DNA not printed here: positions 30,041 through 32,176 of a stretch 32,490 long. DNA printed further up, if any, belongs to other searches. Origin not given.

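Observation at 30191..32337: Second, differently anchored HerA/VirB4-type membrane ATPase plus a small acidic/basic protein, divergent from an Lhr helicase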

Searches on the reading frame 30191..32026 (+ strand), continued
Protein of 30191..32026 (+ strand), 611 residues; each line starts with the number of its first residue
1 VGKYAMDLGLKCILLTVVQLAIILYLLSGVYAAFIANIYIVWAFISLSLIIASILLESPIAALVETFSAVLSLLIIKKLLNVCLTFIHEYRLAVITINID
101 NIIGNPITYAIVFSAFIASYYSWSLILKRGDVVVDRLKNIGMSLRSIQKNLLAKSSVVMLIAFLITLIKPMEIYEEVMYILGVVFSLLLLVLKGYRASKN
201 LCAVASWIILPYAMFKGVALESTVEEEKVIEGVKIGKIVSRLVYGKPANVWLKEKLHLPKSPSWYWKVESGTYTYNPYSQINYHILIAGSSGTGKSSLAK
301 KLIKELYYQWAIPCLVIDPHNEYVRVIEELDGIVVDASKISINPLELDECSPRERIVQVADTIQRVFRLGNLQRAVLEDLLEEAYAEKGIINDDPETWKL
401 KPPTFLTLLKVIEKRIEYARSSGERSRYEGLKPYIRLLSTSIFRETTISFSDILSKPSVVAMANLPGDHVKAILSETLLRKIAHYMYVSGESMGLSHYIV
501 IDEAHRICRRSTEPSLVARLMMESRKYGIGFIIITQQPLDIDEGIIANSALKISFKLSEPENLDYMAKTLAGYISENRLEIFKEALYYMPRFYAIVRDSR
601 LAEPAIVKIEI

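Call 28: search_protein_families(library=ncbifam, proteins=[P0027, P0028, P0029, P0025, P0022, P0030, P0031, P0032], max_evalue=0.00001)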
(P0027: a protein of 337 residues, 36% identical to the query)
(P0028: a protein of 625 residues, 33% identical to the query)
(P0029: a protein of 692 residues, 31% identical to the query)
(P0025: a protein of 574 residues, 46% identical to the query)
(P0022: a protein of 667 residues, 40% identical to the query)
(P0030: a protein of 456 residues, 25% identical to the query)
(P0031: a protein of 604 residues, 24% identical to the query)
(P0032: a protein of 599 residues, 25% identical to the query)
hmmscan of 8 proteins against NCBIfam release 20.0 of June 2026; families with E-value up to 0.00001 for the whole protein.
P0027 (337 aa): 6 families
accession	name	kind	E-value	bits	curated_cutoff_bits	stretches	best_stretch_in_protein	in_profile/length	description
NF040937.1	HerA_Thermprot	equivalog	7.7e-13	47.7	800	1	222-295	347-424/487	DNA double-strand break repair helicase HerA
TIGR02746.1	TraC-F-type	equivalog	1e-12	46.8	567.05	1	185-266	601-684/800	type IV secretion system protein TraC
NF045971.1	conju_CD1110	equivalog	1.1e-10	40.5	325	0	184-299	587-706/752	VirB4-like conjugal transfer ATPase, CD1110 family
NF045975.1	VirB4_plasma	equivalog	2.9e-10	38.5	590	1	16-300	511-846/894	Mbov_0397 family ICE element conjugal transfer ATPase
NF041017.1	DNA_import_CedB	equivalog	3.1e-09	36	700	1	14-267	269-516/590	DNA import protein CedB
NF010278.0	PRK13721.1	subfamily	3e-06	25.4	1177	0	16-41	475-500/874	type IV secretion system protein TraC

P0028 (625 aa): 10 families
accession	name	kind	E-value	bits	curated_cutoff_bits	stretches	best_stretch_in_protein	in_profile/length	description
NF053655.1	CedD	equivalog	1.6e-21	76.6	600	1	300-563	221-476/527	DNA-translocating ATPase CedD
NF045971.1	conju_CD1110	equivalog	1.6e-14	53.2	325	1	293-549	408-671/752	VirB4-like conjugal transfer ATPase, CD1110 family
NF041017.1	DNA_import_CedB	equivalog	6.4e-14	51.5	700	1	294-550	269-519/590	DNA import protein CedB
NF045975.1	VirB4_plasma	equivalog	1.8e-13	49.2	590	1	303-440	518-674/894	Mbov_0397 family ICE element conjugal transfer ATPase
NF033849.1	ser_rich_anae_1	subfamily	1.3e-12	46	650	1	291-577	750-1101/1163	serine-rich protein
TIGR02746.1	TraC-F-type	equivalog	4e-12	44.9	567.05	1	470-548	604-686/800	type IV secretion system protein TraC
TIGR00929.1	VirB4_CagE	subfamily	3.7e-09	35.4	643.1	1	302-550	439-680/792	VirB4 family type IV secretion/conjugal transfer ATPase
NF040819.1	helicase_HerA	equivalog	3.9e-08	32.3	970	0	290-362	146-219/561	DNA double-strand break repair helicase HerA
NF040937.1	HerA_Thermprot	equivalog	7.6e-08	31.2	800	1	300-547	140-395/487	DNA double-strand break repair helicase HerA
NF042943.1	HerA_antiphage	equivalog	1.1e-06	27.6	800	0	292-342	148-198/566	anti-phage-associated helicase HerA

P0029 (692 aa): 10 families
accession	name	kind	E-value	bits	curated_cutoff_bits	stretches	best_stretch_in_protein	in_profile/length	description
NF041017.1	DNA_import_CedB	equivalog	3.8e-18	65.4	700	1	344-638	254-537/590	DNA import protein CedB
NF045975.1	VirB4_plasma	equivalog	5.1e-18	64.2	590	1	344-624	491-808/894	Mbov_0397 family ICE element conjugal transfer ATPase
NF053655.1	CedD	equivalog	7.6e-17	61.2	600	1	525-630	364-470/527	DNA-translocating ATPase CedD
NF040937.1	HerA_Thermprot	equivalog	3.1e-11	42.4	800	1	367-650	143-425/487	DNA double-strand break repair helicase HerA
TIGR02746.1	TraC-F-type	equivalog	4.7e-11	41.3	567.05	1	363-624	429-689/800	type IV secretion system protein TraC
NF033849.1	ser_rich_anae_1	subfamily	3e-08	31.5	650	1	369-653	764-1104/1163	serine-rich protein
NF042943.1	HerA_antiphage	equivalog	3.1e-08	32.6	800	0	542-649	397-512/566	anti-phage-associated helicase HerA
NF042944.1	HerA_antiphage_2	equivalog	1e-07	31.1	850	0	585-645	442-501/576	anti-phage-associated helicase HerA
TIGR00929.1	VirB4_CagE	subfamily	1.1e-07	30.5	643.1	1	368-626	441-683/792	VirB4 family type IV secretion/conjugal transfer ATPase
NF045971.1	conju_CD1110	equivalog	3.4e-06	25.6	325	0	359-621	410-670/752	VirB4-like conjugal transfer ATPase, CD1110 family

P0025 (574 aa): 11 families
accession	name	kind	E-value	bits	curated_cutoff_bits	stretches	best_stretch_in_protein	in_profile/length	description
NF053655.1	CedD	equivalog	4e-24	85.2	600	2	403-519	364-480/527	DNA-translocating ATPase CedD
TIGR02746.1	TraC-F-type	equivalog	5.2e-16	57.7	567.05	1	244-505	429-691/800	type IV secretion system protein TraC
NF040819.1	helicase_HerA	equivalog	5.6e-16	58.2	970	1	441-563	390-506/561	DNA double-strand break repair helicase HerA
NF033849.1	ser_rich_anae_1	subfamily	2.3e-15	55.1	650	1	236-408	752-931/1163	serine-rich protein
NF045975.1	VirB4_plasma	equivalog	1.7e-13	49.2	590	1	244-305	514-578/894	Mbov_0397 family ICE element conjugal transfer ATPase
NF042944.1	HerA_antiphage_2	equivalog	4.9e-13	48.7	850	1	441-567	413-538/576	anti-phage-associated helicase HerA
NF045971.1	conju_CD1110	equivalog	2.4e-12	46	325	1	239-502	409-672/752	VirB4-like conjugal transfer ATPase, CD1110 family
NF040937.1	HerA_Thermprot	equivalog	1.4e-11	43.5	800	1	447-557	341-448/487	DNA double-strand break repair helicase HerA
NF042943.1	HerA_antiphage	equivalog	1.5e-10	40.2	800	1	424-565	401-543/566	anti-phage-associated helicase HerA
NF041017.1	DNA_import_CedB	equivalog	1.8e-07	30.2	700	1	242-504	272-521/590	DNA import protein CedB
NF010278.0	PRK13721.1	subfamily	1.9e-07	29.4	1177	1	244-514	478-748/874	type IV secretion system protein TraC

P0022 (667 aa): 11 families
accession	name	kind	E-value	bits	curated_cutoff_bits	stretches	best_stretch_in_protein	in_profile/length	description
NF053655.1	CedD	equivalog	3.4e-23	82.1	600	1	331-609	221-482/527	DNA-translocating ATPase CedD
NF040819.1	helicase_HerA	equivalog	3.9e-17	62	970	1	531-618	390-479/561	DNA double-strand break repair helicase HerA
NF045971.1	conju_CD1110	equivalog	7e-15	54.3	325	1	320-590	404-672/752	VirB4-like conjugal transfer ATPase, CD1110 family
NF041017.1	DNA_import_CedB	equivalog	1.6e-14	53.5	700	1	321-593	265-522/590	DNA import protein CedB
NF040937.1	HerA_Thermprot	equivalog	6.1e-13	48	800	1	324-616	134-424/487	DNA double-strand break repair helicase HerA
NF033849.1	ser_rich_anae_1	subfamily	2.8e-10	38.2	650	0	569-620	1053-1104/1163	serine-rich protein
NF045975.1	VirB4_plasma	equivalog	1.4e-09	36.2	590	1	329-490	513-690/894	Mbov_0397 family ICE element conjugal transfer ATPase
NF042943.1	HerA_antiphage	equivalog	4e-08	32.3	800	0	320-384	145-209/566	anti-phage-associated helicase HerA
TIGR02746.1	TraC-F-type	equivalog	6.1e-08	31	567.05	0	525-605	621-699/800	type IV secretion system protein TraC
NF042944.1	HerA_antiphage_2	equivalog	1.3e-07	30.8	850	0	561-616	450-505/576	anti-phage-associated helicase HerA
TIGR00929.1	VirB4_CagE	subfamily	4.3e-07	28.6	643.1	1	330-610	436-705/792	VirB4 family type IV secretion/conjugal transfer ATPase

P0030 (456 aa): 6 families
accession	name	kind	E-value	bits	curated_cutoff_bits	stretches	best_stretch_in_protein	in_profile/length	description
NF033849.1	ser_rich_anae_1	subfamily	3.6e-23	80.9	650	2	86-225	749-892/1163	serine-rich protein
NF053655.1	CedD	equivalog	2.7e-18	66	600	2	70-142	195-266/527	DNA-translocating ATPase CedD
NF042943.1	HerA_antiphage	equivalog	1.2e-10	40.6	800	1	298-415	417-536/566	anti-phage-associated helicase HerA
NF040819.1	helicase_HerA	equivalog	4.6e-08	32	970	1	318-391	404-476/561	DNA double-strand break repair helicase HerA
TIGR03783.1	Bac_Flav_CT_G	subfamily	2e-06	26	261.55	0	273-390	624-732/829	TraG family conjugative transposon ATPase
NF040937.1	HerA_Thermprot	equivalog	6.1e-06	24.9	800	0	308-415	342-448/487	DNA double-strand break repair helicase HerA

P0031 (604 aa): 11 families
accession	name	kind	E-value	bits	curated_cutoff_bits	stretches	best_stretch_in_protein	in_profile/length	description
NF045971.1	conju_CD1110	equivalog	9.1e-112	374.7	325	1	17-569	174-735/752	VirB4-like conjugal transfer ATPase, CD1110 family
NF045975.1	VirB4_plasma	equivalog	7.8e-69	232.3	590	1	13-579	285-892/894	Mbov_0397 family ICE element conjugal transfer ATPase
TIGR02746.1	TraC-F-type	equivalog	7.5e-53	179.6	567.05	1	97-589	272-778/800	type IV secretion system protein TraC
TIGR00929.1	VirB4_CagE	subfamily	4.2e-39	134.4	643.1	1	50-553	239-728/792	VirB4 family type IV secretion/conjugal transfer ATPase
TIGR03783.1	Bac_Flav_CT_G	subfamily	1.2e-17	63.1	261.55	1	210-554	401-762/829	TraG family conjugative transposon ATPase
NF010278.0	PRK13721.1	subfamily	1.4e-16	59.6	1177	1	240-533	468-767/874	type IV secretion system protein TraC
NF041017.1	DNA_import_CedB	equivalog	7e-16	58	700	1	74-528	106-539/590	DNA import protein CedB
NF010473.0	PRK13898.1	equivalog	8.9e-14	50.5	1050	1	139-559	331-741/801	type IV secretion system ATPase VirB4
NF010447.0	PRK13873.1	equivalog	4.7e-08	31.4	1020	0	439-528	613-705/815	conjugal transfer protein TrbE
NF052333.1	ATPase_TcpF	exception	7.9e-07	27.3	1100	0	73-294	275-506/813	conjugal transfer ATPase TcpF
TIGR03744.1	traC_PFL_4706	equivalog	2.9e-06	25.4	520.6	0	460-552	732-822/892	conjugative transfer ATPase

P0032 (599 aa): 11 families
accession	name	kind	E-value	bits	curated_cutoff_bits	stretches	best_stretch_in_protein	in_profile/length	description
NF042944.1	HerA_antiphage_2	equivalog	4.4e-71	240.3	850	1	85-574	60-563/576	anti-phage-associated helicase HerA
NF042943.1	HerA_antiphage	equivalog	1.3e-56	192.4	800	2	399-565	395-561/566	anti-phage-associated helicase HerA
NF040937.1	HerA_Thermprot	equivalog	1.6e-44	152.2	800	2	398-574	307-482/487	DNA double-strand break repair helicase HerA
NF040819.1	helicase_HerA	equivalog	1.9e-42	145.6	970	2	440-558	401-519/561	DNA double-strand break repair helicase HerA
NF053655.1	CedD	equivalog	7.4e-31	107.4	600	2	397-552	380-524/527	DNA-translocating ATPase CedD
NF033849.1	ser_rich_anae_1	subfamily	2.8e-14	51.5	650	1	396-521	972-1105/1163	serine-rich protein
TIGR03925.1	T7SS_EccC_b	equivalog_domain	2.8e-10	39.1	346.55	0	133-210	337-412/564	type VII secretion protein EccCb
NF045975.1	VirB4_plasma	equivalog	2.7e-08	32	590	0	149-207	504-559/894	Mbov_0397 family ICE element conjugal transfer ATPase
NF041017.1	DNA_import_CedB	equivalog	8.2e-08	31.3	700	0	398-516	433-545/590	DNA import protein CedB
TIGR00929.1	VirB4_CagE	subfamily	1.6e-06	26.7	643.1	0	439-511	633-706/792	VirB4 family type IV secretion/conjugal transfer ATPase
NF045971.1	conju_CD1110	equivalog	5e-06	25.1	325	0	153-217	408-471/752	VirB4-like conjugal transfer ATPase, CD1110 family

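Call 39: search_protein_representatives(alignment_id=A1)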
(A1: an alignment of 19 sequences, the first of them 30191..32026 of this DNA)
Query: 19 sequences, 636 profile positions. Proteins with E-value up to 0.001 (for the whole library): 17817; up to 1e-10: 6002; up to 1e-30: 650. The best 150 are listed.
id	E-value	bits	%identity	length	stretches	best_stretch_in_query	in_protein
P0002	5.7e-260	880.9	-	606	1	16-632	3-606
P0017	1.8e-247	839.6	-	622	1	13-631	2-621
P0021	6.8e-225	765.0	-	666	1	5-633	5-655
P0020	8.8e-215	731.6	-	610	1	16-631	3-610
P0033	3.4e-180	617.3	-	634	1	14-631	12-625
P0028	2.0e-174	598.3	-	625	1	1-634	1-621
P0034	8.2e-163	559.9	-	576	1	163-632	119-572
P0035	9.6e-161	553.1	-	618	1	46-633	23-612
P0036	5.7e-159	547.2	-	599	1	33-631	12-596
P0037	1.2e-155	536.3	-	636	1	8-632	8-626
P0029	7.8e-154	530.3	-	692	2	221-635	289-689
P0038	2.8e-142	492.1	-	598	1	51-630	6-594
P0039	1.0e-135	470.4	-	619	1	46-631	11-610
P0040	5.6e-134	464.7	-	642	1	8-630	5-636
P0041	4.4e-131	455.1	-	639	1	50-631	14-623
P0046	1.5e-126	440.1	-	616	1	55-629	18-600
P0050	2.2e-122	426.4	-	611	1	52-632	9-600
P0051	2.4e-121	423.0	-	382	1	276-633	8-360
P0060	1.7e-111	390.4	-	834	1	281-633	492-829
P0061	1.4e-110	387.3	-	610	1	57-632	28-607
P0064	2.4e-105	370.0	-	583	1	293-634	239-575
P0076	1.0e-95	338.2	-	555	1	61-632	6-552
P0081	1.9e-93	330.8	-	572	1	20-631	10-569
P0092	2.5e-87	310.5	-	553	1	55-629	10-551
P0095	3.9e-85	303.3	-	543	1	73-629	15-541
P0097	1.2e-84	301.7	-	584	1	79-631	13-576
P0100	5.7e-82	292.8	-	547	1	183-630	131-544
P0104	3.2e-81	290.4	-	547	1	85-628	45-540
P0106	2.4e-80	287.5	-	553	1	143-629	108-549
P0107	3.1e-80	287.1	-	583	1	63-632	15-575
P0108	9.3e-78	278.9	-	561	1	99-631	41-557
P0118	3.2e-73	263.9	-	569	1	281-630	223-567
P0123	1.2e-70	255.4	-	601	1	255-628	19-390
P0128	2.3e-69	251.2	-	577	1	287-630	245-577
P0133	1.8e-68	248.3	-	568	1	299-629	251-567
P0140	2.2e-66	241.4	-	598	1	246-627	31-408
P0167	4.4e-62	227.1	-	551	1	80-630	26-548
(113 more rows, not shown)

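Call 41: list_cluster_members(proteins=[P0033, P0035, P0038, P0041, P0046, P0050, P0061, P0076, P0092, P0133])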
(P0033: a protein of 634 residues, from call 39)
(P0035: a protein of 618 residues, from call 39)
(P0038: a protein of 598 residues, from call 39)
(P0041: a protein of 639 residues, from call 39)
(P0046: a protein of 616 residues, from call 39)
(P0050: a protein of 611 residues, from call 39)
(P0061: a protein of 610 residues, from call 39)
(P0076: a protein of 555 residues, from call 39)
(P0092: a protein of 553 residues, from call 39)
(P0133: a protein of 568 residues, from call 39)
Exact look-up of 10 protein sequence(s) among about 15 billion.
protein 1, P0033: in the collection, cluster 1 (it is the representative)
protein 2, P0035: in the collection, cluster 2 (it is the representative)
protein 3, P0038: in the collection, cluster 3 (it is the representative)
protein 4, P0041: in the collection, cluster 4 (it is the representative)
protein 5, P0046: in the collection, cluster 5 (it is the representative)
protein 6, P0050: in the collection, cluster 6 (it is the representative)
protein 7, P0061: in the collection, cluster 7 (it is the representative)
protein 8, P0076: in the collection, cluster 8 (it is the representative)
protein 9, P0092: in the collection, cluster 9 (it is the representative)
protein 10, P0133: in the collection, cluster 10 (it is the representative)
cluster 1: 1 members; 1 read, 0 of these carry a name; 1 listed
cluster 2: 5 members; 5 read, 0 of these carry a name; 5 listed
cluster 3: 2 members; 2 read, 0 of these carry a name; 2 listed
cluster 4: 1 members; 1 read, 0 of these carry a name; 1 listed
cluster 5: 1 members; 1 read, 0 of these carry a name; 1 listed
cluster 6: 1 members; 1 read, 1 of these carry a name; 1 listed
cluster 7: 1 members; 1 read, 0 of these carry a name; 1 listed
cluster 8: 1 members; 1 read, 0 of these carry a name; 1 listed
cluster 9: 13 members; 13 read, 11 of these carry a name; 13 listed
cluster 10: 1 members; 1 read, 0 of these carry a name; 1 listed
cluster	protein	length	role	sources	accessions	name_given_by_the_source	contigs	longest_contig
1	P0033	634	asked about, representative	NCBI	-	-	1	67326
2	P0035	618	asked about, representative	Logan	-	-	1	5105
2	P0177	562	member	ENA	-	-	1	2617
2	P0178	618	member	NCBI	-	-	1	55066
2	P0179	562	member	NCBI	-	-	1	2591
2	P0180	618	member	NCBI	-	-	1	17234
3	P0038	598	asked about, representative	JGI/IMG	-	-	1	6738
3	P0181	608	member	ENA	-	-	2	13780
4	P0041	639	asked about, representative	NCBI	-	-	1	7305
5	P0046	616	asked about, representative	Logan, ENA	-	-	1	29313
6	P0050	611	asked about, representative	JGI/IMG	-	hypothetical protein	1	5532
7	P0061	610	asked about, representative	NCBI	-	-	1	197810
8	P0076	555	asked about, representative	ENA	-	-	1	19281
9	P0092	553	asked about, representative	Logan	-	-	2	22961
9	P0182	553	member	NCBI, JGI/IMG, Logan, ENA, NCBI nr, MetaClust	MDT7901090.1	MAG: DUF87 domain-containing protein [Acidianus sp.] | hypothetical protein | DUF87 domain-containing protein [Acidianus sp.]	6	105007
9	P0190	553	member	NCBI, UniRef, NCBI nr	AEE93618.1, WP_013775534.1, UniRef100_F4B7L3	AAA ATPase [Acidianus hospitalis W1] | AAA ATPase n=1 Tax=Acidianus hospitalis (strain W1) TaxID=933801 RepID=F4B7L3_ACIHW | DUF87 domain-containing protein [Acidianus hospitalis]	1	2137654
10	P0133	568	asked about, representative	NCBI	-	-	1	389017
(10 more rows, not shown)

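Call 42: find_encoding_contigs(protein=P0190, flank=8000, max_places=1)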
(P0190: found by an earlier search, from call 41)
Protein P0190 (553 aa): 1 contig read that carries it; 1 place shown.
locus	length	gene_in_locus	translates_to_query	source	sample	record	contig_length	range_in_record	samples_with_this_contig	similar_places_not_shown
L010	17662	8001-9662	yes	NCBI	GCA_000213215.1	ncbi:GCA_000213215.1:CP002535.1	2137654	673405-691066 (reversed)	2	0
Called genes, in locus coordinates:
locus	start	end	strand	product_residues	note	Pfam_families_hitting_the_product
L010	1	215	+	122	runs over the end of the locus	-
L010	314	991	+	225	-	-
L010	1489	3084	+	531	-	-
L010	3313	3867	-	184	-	PF05175:MTS, PF02475:TRM5-TYW2_MTfase, PF06325:PrmA, PF12847:Methyltransf_18, PF09445:Methyltransf_15, PF13847:Methyltransf_31, PF08242:Methyltransf_12, PF13649:Methyltransf_25, +4 more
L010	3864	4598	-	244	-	PF01509:TruB_N (weak), PF21238:Pus10_C (weak), PF16198:TruB_C_2, PF01472:PUA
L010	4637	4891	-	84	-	PF08068:DKCLD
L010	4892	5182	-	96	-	PF00467:KOW (weak)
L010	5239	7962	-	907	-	PF00270:DEAD, PF04851:ResIII (weak), PF00271:Helicase_C, PF19306:WHD_Lhr, PF08494:DEAD_assoc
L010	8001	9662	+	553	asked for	PF01935:DUF87 (weak), PF13401:AAA_22 (faint), PF19044:P-loop_TraG (faint)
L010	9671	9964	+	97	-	PF12136:RNA_pol_Rpo13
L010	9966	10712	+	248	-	PF00705:PCNA_N (weak), PF02747:PCNA_C (faint)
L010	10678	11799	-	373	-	PF01979:Amidohydro_1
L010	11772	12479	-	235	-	PF05165:GCH_III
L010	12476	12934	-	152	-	PF00885:DMRL_synthase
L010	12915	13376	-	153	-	PF00885:DMRL_synthase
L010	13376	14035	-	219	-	PF00926:DHBP_synthase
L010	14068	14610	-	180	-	-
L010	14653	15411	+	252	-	PF09973:DUF2208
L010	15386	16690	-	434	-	PF01656:CbiA, PF13500:AAA_26 (weak), PF07685:GATase_3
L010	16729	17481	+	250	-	PF00705:PCNA_N, PF04139:Rad9 (weak), PF02768:DNA_pol3_beta_3 (faint), PF02747:PCNA_C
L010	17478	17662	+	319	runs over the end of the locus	PF08267:Meth_synt_1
